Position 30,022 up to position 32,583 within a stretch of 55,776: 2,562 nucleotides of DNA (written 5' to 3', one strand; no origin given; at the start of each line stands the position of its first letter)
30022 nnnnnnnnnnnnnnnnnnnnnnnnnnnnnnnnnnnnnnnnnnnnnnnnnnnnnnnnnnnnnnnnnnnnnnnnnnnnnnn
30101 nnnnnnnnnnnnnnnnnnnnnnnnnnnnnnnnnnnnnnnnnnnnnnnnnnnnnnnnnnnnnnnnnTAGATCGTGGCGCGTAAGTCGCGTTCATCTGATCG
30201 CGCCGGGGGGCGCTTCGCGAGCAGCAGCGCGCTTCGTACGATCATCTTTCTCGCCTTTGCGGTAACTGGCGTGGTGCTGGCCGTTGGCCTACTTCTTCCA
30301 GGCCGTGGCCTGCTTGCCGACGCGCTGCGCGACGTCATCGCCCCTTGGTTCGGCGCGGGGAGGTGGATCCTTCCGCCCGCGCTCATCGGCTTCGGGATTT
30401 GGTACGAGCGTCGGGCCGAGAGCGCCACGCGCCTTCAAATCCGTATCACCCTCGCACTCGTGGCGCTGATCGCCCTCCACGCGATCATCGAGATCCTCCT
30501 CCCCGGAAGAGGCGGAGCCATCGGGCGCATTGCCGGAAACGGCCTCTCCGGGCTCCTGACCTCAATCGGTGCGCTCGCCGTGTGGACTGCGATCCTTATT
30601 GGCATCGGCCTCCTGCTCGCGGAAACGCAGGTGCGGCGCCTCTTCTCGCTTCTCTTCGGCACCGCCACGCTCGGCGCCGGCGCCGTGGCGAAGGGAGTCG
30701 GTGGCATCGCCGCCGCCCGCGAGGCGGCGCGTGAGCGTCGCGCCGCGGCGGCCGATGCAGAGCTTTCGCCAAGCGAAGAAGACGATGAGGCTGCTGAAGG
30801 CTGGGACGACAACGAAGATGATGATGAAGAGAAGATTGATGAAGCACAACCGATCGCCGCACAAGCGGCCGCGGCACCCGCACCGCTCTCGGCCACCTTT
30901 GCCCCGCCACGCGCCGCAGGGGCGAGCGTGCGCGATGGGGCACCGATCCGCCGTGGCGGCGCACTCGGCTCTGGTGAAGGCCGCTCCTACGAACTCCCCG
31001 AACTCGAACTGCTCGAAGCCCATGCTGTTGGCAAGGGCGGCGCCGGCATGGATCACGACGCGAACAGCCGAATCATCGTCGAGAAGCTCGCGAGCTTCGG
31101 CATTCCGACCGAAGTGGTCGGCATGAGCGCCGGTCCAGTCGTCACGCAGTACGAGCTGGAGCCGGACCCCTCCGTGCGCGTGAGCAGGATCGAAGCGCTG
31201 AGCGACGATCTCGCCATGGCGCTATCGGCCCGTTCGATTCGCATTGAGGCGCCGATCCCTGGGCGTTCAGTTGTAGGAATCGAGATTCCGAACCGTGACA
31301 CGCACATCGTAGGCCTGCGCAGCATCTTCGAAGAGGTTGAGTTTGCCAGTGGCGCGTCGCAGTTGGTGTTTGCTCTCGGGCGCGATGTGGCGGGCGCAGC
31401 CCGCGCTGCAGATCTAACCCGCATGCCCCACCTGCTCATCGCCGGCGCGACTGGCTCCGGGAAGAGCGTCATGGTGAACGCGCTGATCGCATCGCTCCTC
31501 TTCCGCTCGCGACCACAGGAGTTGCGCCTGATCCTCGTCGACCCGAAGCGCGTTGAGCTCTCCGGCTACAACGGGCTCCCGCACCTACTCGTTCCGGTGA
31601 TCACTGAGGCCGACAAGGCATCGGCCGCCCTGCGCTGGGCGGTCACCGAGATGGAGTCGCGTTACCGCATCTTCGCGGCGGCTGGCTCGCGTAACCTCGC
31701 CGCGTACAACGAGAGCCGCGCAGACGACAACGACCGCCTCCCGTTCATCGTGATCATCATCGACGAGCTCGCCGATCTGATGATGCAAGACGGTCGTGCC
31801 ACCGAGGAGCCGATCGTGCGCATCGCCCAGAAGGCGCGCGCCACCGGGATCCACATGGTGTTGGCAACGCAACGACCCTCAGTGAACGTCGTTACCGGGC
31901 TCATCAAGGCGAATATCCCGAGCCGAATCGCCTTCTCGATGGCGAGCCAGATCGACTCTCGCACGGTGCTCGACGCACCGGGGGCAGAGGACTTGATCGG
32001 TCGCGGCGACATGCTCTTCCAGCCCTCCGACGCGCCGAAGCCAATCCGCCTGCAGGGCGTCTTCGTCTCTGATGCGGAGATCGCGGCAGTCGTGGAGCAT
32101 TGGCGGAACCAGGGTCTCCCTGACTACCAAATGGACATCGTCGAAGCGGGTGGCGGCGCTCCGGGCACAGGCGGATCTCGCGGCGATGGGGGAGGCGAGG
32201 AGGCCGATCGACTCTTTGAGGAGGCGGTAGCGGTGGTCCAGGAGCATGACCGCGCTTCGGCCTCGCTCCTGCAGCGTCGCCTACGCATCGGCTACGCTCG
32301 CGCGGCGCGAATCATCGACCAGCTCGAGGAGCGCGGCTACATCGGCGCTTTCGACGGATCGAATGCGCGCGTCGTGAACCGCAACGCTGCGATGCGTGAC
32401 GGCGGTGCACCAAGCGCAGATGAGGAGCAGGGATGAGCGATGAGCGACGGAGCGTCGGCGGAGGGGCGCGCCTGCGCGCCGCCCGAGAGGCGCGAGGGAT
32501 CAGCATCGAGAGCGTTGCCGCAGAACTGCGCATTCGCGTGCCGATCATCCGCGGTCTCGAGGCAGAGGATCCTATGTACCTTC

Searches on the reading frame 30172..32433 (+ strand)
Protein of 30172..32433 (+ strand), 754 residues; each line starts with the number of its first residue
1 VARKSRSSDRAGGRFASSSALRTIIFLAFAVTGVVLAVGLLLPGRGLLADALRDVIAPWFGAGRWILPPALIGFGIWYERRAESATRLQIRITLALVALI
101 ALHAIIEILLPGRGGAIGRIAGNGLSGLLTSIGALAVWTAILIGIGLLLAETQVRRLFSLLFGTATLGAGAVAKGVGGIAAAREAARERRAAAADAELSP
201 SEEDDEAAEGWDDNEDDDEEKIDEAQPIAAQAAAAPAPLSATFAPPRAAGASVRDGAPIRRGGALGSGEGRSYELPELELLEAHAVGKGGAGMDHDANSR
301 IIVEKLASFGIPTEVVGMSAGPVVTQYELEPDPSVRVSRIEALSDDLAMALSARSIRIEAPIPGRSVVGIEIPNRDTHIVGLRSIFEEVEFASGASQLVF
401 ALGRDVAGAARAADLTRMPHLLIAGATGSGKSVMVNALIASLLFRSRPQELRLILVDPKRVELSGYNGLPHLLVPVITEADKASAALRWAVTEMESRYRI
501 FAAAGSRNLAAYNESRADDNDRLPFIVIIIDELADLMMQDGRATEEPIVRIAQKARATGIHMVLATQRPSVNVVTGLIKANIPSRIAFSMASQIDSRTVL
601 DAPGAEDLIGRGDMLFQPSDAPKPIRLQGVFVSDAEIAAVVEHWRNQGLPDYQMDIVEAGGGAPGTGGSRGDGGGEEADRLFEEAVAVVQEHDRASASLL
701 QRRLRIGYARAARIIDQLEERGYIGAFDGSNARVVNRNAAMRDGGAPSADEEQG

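Call 30: search_protein_families(library=pfam, proteins=[window:30172-32433:+], max_evalue=0.00001)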
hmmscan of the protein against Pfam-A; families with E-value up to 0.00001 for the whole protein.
window:30172-32433:+ (754 aa): 3 families
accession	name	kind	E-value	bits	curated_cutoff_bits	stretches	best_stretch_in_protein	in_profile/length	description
PF01580.24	FtsK_SpoIIIE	-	3.6e-60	203.6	24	1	382-571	2-221/221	FtsK/SpoIIIE family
PF17854.6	FtsK_alpha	-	3.6e-31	107.8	22.9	1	275-374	1-101/101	FtsK alpha domain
PF09397.16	FtsK_gamma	-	1.1e-24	86.4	30.6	1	676-735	1-60/63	Ftsk gamma domain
